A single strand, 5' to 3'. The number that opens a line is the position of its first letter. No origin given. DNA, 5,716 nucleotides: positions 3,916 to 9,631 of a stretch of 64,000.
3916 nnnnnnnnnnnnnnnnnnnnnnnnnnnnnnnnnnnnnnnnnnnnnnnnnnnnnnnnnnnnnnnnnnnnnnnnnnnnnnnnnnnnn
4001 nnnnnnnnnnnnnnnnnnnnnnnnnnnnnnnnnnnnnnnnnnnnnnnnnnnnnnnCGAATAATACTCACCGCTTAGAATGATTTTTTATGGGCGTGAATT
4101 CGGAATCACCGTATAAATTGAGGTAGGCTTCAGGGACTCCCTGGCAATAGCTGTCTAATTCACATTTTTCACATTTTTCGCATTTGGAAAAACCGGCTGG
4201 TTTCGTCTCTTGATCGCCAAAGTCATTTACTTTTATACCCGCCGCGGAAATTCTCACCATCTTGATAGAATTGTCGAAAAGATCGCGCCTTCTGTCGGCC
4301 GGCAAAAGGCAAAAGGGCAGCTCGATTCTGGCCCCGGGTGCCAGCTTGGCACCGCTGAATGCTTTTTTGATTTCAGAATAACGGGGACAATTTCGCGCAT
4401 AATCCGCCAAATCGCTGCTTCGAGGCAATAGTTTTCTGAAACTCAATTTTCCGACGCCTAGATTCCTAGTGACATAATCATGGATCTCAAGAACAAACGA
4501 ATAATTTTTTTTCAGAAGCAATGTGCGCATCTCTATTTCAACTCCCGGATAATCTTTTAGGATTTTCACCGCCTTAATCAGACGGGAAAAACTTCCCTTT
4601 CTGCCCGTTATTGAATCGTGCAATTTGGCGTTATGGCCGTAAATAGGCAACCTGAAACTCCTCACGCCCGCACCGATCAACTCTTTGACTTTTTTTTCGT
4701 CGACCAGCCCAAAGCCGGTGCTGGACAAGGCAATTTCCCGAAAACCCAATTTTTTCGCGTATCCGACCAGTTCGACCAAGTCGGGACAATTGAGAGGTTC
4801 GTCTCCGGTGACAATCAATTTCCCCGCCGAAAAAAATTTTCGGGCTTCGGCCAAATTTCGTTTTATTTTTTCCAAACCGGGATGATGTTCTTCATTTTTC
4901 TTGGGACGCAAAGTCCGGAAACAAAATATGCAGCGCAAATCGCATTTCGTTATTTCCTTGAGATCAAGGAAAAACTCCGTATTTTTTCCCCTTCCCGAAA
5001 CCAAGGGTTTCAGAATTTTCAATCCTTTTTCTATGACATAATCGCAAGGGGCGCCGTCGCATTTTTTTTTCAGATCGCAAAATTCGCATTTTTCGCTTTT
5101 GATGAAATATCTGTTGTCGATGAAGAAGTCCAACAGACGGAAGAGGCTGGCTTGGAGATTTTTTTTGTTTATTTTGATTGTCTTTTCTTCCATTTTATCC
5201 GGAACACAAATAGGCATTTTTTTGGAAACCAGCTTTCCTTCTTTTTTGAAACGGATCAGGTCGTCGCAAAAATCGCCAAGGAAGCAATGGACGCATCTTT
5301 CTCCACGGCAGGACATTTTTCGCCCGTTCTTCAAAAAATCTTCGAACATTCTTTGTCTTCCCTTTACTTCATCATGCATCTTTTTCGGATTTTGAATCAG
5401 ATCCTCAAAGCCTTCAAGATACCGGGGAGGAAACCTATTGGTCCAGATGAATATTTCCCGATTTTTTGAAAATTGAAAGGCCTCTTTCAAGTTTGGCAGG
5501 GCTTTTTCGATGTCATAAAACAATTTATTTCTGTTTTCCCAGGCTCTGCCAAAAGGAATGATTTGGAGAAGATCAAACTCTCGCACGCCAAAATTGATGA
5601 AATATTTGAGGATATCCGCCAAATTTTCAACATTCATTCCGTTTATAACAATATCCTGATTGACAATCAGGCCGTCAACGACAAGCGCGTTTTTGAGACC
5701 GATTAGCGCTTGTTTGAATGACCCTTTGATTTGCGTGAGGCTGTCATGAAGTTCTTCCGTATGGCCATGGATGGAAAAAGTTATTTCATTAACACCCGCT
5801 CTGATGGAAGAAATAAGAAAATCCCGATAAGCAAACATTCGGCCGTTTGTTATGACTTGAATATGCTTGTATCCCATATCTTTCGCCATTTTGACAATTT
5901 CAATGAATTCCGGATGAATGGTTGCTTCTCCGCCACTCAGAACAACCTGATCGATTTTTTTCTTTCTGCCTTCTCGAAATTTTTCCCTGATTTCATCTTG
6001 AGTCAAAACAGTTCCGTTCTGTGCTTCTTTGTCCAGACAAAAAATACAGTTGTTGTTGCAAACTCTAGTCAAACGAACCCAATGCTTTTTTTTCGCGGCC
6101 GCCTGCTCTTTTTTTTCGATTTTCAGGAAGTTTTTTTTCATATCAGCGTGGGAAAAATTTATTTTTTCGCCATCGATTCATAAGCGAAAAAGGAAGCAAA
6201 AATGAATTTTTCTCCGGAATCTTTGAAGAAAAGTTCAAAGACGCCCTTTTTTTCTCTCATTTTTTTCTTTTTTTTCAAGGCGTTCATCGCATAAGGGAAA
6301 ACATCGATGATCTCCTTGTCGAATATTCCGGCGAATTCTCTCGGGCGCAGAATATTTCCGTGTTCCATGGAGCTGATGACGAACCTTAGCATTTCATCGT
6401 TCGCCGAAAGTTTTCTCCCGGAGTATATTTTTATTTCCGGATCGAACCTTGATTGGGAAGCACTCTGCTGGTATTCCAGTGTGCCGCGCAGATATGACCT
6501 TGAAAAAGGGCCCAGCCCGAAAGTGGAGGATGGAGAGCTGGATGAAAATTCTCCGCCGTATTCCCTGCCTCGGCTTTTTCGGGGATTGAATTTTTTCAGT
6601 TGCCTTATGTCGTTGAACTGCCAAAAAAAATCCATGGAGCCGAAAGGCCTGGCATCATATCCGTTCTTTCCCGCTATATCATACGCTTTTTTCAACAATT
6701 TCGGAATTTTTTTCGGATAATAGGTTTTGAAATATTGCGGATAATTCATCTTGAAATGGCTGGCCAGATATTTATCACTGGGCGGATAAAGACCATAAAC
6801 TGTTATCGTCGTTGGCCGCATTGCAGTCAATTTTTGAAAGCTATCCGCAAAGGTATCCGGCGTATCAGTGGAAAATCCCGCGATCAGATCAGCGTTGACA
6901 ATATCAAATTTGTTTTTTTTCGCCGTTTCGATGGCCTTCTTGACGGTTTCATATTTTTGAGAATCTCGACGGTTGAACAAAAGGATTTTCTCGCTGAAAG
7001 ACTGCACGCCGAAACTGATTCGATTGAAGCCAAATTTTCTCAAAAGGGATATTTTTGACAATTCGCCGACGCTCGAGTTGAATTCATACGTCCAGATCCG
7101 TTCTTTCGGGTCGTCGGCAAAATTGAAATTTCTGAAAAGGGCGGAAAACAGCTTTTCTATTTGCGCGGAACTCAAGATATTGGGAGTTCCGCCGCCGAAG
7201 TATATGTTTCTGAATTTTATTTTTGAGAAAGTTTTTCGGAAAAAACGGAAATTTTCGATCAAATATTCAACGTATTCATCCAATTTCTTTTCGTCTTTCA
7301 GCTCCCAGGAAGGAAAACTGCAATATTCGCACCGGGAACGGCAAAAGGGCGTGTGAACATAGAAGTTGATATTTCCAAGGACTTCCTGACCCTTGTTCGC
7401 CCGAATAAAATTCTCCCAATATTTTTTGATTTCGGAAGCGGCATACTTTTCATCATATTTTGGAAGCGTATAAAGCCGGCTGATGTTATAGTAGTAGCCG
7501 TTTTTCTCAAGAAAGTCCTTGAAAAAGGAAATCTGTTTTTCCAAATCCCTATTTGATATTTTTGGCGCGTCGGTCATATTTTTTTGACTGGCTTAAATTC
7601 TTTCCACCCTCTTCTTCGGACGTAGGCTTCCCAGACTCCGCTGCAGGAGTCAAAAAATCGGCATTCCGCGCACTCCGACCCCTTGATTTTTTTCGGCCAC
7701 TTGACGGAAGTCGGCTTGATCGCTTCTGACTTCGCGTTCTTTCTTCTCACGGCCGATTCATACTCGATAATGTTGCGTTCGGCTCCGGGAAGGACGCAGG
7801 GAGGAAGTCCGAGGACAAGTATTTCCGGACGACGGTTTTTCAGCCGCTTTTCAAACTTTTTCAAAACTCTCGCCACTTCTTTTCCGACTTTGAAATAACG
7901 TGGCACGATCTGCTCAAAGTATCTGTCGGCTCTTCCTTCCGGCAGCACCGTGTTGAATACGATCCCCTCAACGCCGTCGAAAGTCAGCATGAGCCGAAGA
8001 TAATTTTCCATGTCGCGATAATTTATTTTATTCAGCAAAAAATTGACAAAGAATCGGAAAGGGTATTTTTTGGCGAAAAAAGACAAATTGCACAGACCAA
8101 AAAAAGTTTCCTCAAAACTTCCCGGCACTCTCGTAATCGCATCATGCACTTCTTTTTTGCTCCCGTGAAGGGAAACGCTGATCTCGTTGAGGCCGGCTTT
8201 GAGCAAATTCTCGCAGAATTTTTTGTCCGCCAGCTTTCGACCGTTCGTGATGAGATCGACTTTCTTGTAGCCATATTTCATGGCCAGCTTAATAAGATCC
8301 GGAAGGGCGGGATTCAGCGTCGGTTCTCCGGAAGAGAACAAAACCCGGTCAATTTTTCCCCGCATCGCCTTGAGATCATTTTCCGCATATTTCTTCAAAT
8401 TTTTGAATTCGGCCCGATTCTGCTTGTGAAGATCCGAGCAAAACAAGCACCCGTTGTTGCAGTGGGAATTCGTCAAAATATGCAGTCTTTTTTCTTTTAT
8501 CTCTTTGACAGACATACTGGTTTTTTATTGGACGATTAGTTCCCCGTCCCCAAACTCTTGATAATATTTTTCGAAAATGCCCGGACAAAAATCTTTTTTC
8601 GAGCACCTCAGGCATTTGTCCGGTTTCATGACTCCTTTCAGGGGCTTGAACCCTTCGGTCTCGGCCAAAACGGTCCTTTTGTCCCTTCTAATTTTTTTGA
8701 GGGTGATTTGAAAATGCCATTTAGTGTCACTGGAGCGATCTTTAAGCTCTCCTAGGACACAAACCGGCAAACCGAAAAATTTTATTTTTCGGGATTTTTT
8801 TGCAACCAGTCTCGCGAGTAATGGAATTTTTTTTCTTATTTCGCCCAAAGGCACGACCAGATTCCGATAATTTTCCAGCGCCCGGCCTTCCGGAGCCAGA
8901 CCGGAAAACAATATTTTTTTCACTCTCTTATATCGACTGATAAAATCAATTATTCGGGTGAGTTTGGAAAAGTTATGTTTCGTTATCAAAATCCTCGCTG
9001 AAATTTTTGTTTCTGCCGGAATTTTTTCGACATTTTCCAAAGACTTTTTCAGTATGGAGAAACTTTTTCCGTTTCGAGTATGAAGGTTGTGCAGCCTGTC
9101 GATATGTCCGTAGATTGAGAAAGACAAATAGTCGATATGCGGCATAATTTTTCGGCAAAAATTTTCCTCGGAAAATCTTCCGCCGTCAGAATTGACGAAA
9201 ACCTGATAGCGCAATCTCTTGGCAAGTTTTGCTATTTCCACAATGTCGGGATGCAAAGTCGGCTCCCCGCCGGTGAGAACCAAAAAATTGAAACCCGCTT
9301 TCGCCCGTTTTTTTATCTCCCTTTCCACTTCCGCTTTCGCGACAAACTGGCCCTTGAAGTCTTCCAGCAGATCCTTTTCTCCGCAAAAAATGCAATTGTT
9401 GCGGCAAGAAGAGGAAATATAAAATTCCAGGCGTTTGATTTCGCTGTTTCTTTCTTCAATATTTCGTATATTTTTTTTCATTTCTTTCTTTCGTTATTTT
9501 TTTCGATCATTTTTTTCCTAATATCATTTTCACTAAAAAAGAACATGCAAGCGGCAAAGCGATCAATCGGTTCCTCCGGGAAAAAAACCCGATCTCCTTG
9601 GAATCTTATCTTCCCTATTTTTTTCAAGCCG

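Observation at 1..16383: Expanded radical-SAM mega-operon around a His-Gly-Ser repeat precursor (Hxs-like, about ten rSAM genes)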

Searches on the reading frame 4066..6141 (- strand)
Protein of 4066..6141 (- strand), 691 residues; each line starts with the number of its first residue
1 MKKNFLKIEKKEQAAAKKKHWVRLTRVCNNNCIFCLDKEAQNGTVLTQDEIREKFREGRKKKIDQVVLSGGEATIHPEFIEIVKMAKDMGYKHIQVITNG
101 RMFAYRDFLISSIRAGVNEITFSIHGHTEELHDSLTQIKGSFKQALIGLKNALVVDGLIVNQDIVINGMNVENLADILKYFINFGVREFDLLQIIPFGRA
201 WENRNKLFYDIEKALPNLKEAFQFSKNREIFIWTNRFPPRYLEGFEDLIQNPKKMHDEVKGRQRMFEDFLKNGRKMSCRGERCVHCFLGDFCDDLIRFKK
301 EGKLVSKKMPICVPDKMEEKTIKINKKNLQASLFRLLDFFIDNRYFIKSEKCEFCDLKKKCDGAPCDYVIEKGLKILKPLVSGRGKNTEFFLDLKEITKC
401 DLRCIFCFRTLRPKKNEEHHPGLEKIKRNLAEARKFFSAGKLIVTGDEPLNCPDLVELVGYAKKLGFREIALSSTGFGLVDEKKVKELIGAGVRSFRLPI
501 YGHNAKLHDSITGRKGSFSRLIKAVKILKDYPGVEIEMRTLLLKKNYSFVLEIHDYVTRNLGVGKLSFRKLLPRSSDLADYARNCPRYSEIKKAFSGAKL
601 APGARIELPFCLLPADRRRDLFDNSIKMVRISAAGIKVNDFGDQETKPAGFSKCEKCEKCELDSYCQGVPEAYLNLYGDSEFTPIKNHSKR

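Call 6: search_protein_families(library=ncbifam, proteins=[window:4066-6141:-], max_evalue=0.001)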
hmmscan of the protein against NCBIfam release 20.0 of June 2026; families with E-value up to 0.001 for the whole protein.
window:4066-6141:- (691 aa): 61 families (the best 25 are shown)
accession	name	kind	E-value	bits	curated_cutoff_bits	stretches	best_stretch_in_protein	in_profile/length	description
NF038332.1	rSAM_rare_HxsC4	exception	9.8e-62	209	500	2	16-208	12-208/335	radical SAM protein HxsC4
TIGR03977.1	rSAM_pair_HxsC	equivalog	2.2e-42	144.9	267.9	2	17-230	24-241/292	His-Xaa-Ser system radical SAM maturase HxsC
TIGR04545.1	rSAM_ahbD_hemeb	equivalog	1.2e-35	123.6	500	2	23-208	5-189/339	heme b synthase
TIGR04317.1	W_rSAM_matur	equivalog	1.9e-34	119.4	380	2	18-238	4-226/349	tungsten cofactor oxidoreductase radical SAM maturase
TIGR02668.1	moaA_archaeal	equivalog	4.4e-34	117.8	325.25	2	22-226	14-218/303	GTP 3',8-cyclase MoaA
TIGR04053.2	TIGR04053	equivalog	6.3e-34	117.8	395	2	395-558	12-174/366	TIGR04053 family radical SAM/SPASM domain-containing protein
NF045702.1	rSAM_GDGT_ether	equivalog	2.7e-31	108.7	450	2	22-182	90-254/486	tetraether lipid synthase Tes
NF045646.2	rSAM_Se_TrsS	equivalog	4.2e-31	108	490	2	22-203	90-275/441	radical SAM (seleno)protein TrsS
NF001199.0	PRK00164.2-1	equivalog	9e-31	107.1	231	2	22-215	16-210/308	GTP 3',8-cyclase MoaA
TIGR04051.1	rSAM_NirJ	equivalog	3.9e-30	105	515.45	2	23-206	7-188/354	heme d1 biosynthesis radical SAM protein NirJ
TIGR02666.1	moaA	equivalog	5.8e-30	104.4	284.05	2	23-224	15-222/336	GTP 3',8-cyclase MoaA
TIGR04055.1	rSAM_NirJ2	equivalog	2.9e-28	99.3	500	2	398-567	8-171/326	putative heme d1 biosynthesis radical SAM protein NirJ2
TIGR04054.1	rSAM_NirJ1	equivalog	3.7e-28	98.2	650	2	23-180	41-196/387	putative heme d1 biosynthesis radical SAM protein NirJ1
TIGR02109.1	PQQ_syn_pqqE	equivalog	2.1e-26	92.7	381.35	2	22-211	11-199/358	pyrroloquinoline quinone biosynthesis protein PqqE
TIGR04546.1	rSAM_ahbC_deAc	equivalog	3.3e-26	92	650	2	398-571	47-213/390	12,18-didecarboxysiroheme deacetylase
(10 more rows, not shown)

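Call 7: search_protein_families(library=pfam, proteins=[window:4066-6141:-], max_evalue=0.01)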
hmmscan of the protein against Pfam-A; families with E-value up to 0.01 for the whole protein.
window:4066-6141:- (691 aa): 3 families
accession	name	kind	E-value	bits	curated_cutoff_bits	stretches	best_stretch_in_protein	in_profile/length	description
PF04055.27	Radical_SAM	-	5.6e-39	134.4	29.5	2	23-180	2-165/166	Radical SAM superfamily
PF13353.11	Fer4_12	-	3.1e-10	40.9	22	1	27-146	14-136/137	4Fe-4S single cluster domain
PF00702.32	Hydrolase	-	0.0022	18.9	26.4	0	41-106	70-129/191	haloacid dehalogenase-like hydrolase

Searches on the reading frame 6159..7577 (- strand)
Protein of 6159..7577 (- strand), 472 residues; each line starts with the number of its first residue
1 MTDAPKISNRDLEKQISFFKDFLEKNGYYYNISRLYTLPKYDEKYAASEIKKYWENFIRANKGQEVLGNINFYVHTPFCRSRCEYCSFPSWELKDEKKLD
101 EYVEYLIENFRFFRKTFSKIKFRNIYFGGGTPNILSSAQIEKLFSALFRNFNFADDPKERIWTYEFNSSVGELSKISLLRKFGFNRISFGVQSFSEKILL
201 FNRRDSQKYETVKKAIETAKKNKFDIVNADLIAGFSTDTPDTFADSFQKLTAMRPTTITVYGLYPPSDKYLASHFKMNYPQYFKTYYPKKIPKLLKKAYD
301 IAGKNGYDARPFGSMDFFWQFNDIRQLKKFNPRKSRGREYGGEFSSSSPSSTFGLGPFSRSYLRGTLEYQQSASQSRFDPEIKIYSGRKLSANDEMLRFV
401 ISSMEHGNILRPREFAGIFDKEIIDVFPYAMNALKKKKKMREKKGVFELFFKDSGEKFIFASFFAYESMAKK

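Call 6: search_protein_families(library=ncbifam, proteins=[window:6159-7577:-], max_evalue=0.001)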
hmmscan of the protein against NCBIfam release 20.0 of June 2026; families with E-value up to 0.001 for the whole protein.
window:6159-7577:- (472 aa): 19 families
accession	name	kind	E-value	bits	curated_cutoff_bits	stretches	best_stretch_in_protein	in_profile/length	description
NF006067.1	PRK08208.1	equivalog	2.2e-44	152.1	380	1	64-449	30-399/427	STM4012 family radical SAM protein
TIGR03994.1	rSAM_HemZ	equivalog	2.7e-38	132.1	321.4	1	68-307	83-315/401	coproporphyrinogen dehydrogenase HemZ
NF006064.0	PRK08207.2-2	equivalog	5.3e-37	127.9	504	1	69-279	144-351/465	coproporphyrinogen III oxidase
TIGR00538.1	hemN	equivalog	1.1e-36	126.7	324.95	1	36-263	19-240/454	oxygen-independent coproporphyrinogen III oxidase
TIGR00539.1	hemN_rel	equivalog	6.6e-34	117.6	205.4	1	72-264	3-190/361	radical SAM family heme chaperone HemW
TIGR04107.1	rSAM_HutW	equivalog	2.1e-33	115.8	400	1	46-267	20-234/419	heme anaerobic degradation radical SAM methyltransferase ChuW/HutW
NF006060.0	PRK08207.1-3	equivalog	4.5e-28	98.2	653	1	68-263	148-344/477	coproporphyrinogen III oxidase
NF004567.0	PRK05904.1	equivalog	2.3e-26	92.8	355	1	72-271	9-200/353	coproporphyrinogen III oxidase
NF006061.0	PRK08207.1-4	equivalog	7.2e-25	87.7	702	1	68-308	172-408/501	coproporphyrinogen III oxidase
NF005133.0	PRK06582.1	equivalog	2.5e-21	76.2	597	1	68-263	10-199/390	coproporphyrinogen III oxidase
NF006062.0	PRK08207.1-5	equivalog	4.2e-21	75.3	1007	1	69-263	148-343/476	coproporphyrinogen III oxidase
NF006063.0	PRK08207.2-1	equivalog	4.2e-21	75.1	1074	1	69-264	192-387/518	coproporphyrinogen III oxidase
NF006385.0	PRK08629.1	equivalog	1.4e-20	73.5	355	1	72-263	55-236/439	coproporphyrinogen III oxidase family protein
NF006065.0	PRK08207.2-4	equivalog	2e-18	66.7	922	1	72-306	171-404/484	coproporphyrinogen III oxidase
NF006066.0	PRK08207.2-5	equivalog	4.5e-18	65.1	1117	1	69-263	190-384/518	coproporphyrinogen III oxidase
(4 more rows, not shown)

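Call 7: search_protein_families(library=pfam, proteins=[window:6159-7577:-], max_evalue=0.01)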
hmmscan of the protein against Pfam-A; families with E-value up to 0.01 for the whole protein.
window:6159-7577:- (472 aa): 1 family
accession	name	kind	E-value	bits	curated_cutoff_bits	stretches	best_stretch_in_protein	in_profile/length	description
PF04055.27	Radical_SAM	-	4.3e-20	73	29.5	1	73-249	1-165/166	Radical SAM superfamily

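Call 39: search_protein_families(library=padloc, proteins=[window:6159-7577:-], max_evalue=0.001)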
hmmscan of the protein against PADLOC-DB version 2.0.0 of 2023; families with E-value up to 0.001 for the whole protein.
window:6159-7577:- (472 aa): 0 families

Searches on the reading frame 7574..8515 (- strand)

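Call 6: search_protein_families(library=ncbifam, proteins=[window:7574-8515:-], max_evalue=0.001)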
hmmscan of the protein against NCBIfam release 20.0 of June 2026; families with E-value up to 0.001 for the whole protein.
window:7574-8515:- (313 aa): 38 families (the best 25 are shown)
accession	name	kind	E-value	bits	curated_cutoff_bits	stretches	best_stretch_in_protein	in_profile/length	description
NF038332.1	rSAM_rare_HxsC4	exception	1.1e-60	205.6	500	1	7-310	12-335/335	radical SAM protein HxsC4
TIGR03977.1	rSAM_pair_HxsC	equivalog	1.7e-25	89.5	267.9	1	11-296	27-290/292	His-Xaa-Ser system radical SAM maturase HxsC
TIGR04466.1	rSAM_BlsE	equivalog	1.8e-16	60.5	400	1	8-183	2-168/327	cytosylglucuronate decarboxylase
TIGR02668.1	moaA_archaeal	equivalog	2.3e-16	59.6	325.25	1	10-230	11-226/303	GTP 3',8-cyclase MoaA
TIGR04545.1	rSAM_ahbD_hemeb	equivalog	1.4e-15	57.6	500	1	18-206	9-191/339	heme b synthase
NF001199.0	PRK00164.2-1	equivalog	1.4e-15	57.2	231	1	10-186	13-185/308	GTP 3',8-cyclase MoaA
TIGR04546.1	rSAM_ahbC_deAc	equivalog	1.4e-15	57.1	650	1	17-198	47-221/390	12,18-didecarboxysiroheme deacetylase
TIGR04054.1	rSAM_NirJ1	equivalog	1.5e-15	56.7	650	1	17-200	44-220/387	putative heme d1 biosynthesis radical SAM protein NirJ1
NF050035.1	rSAM_WgK_link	exception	1.2e-14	54.1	650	1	14-197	14-191/367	radical SAM/SPASM peptide maturase WgkB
TIGR04133.1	rSAM_w_lipo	hypoth_equivalog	2.2e-14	53.2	425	1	17-198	32-210/350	TIGR04133 family radical SAM/SPASM protein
TIGR04317.1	W_rSAM_matur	equivalog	3.3e-14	52.7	380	1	9-204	4-196/349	tungsten cofactor oxidoreductase radical SAM maturase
NF045646.2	rSAM_Se_TrsS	equivalog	2.2e-13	49.5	490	1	17-127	94-206/441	radical SAM (seleno)protein TrsS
NF038283.1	viperin_w_prok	equivalog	4.9e-13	48.9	180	1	16-168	9-169/281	viperin family antiviral radical SAM protein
TIGR02666.1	moaA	equivalog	9.4e-13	47.8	284.05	1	13-141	14-147/336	GTP 3',8-cyclase MoaA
TIGR04055.1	rSAM_NirJ2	equivalog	7e-12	45.5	500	1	15-220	6-203/326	putative heme d1 biosynthesis radical SAM protein NirJ2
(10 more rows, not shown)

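Call 7: search_protein_families(library=pfam, proteins=[window:7574-8515:-], max_evalue=0.01)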
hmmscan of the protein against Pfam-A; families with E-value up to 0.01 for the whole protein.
window:7574-8515:- (313 aa): 1 family
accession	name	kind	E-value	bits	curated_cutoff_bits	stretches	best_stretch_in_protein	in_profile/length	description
PF04055.27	Radical_SAM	-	3.5e-17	63.5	29.5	1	17-138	5-130/166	Radical SAM superfamily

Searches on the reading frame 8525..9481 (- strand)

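Call 6: search_protein_families(library=ncbifam, proteins=[window:8525-9481:-], max_evalue=0.001)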
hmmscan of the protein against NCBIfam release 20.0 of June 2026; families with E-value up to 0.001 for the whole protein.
window:8525-9481:- (318 aa): 42 families (the best 25 are shown)
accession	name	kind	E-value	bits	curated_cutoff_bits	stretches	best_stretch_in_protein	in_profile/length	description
NF038332.1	rSAM_rare_HxsC4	exception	1.1e-24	87.2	500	1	7-315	4-332/335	radical SAM protein HxsC4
TIGR03977.1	rSAM_pair_HxsC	equivalog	3.1e-24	85.4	267.9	1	19-245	28-255/292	His-Xaa-Ser system radical SAM maturase HxsC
TIGR04051.1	rSAM_NirJ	equivalog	4.4e-17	62.1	515.45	1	25-205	11-186/354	heme d1 biosynthesis radical SAM protein NirJ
TIGR04317.1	W_rSAM_matur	equivalog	7.9e-15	54.8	380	1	14-204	2-193/349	tungsten cofactor oxidoreductase radical SAM maturase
TIGR04054.1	rSAM_NirJ1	equivalog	4.4e-13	48.6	650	1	20-205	40-220/387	putative heme d1 biosynthesis radical SAM protein NirJ1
TIGR04545.1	rSAM_ahbD_hemeb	equivalog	8e-12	45.2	500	1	22-204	6-184/339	heme b synthase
NF038283.1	viperin_w_prok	equivalog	3.4e-11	42.9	180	1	18-185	4-179/281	viperin family antiviral radical SAM protein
TIGR02495.1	NrdG2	equivalog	4.5e-11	42.5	131.15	1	25-182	25-181/193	anaerobic ribonucleoside-triphosphate reductase activating protein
NF045702.1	rSAM_GDGT_ether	equivalog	9.5e-11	41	450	1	54-204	126-277/486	tetraether lipid synthase Tes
TIGR04546.1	rSAM_ahbC_deAc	equivalog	1.6e-10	40.4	650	1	22-243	45-256/390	12,18-didecarboxysiroheme deacetylase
NF001199.0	PRK00164.2-1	equivalog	8.3e-10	38.3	231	1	13-223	9-217/308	GTP 3',8-cyclase MoaA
TIGR02668.1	moaA_archaeal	equivalog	8.8e-10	38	325.25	1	14-219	8-210/303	GTP 3',8-cyclase MoaA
TIGR04055.1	rSAM_NirJ2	equivalog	1.2e-09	38.2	500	1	47-205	29-184/326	putative heme d1 biosynthesis radical SAM protein NirJ2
TIGR04303.1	GeoRSP_rSAM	equivalog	6.8e-09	35.7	400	1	21-208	10-190/325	GeoRSP system radical SAM/SPASM protein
TIGR04133.1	rSAM_w_lipo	hypoth_equivalog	8e-09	34.9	425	1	7-205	15-212/350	TIGR04133 family radical SAM/SPASM protein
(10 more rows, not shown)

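Call 7: search_protein_families(library=pfam, proteins=[window:8525-9481:-], max_evalue=0.01)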
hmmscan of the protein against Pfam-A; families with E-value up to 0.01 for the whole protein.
window:8525-9481:- (318 aa): 2 families
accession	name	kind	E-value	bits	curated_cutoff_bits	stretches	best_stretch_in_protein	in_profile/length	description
PF04055.27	Radical_SAM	-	2.8e-16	60.6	29.5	1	22-180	3-165/166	Radical SAM superfamily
PF13353.11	Fer4_12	-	9e-06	26.5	22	1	20-95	10-82/137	4Fe-4S single cluster domain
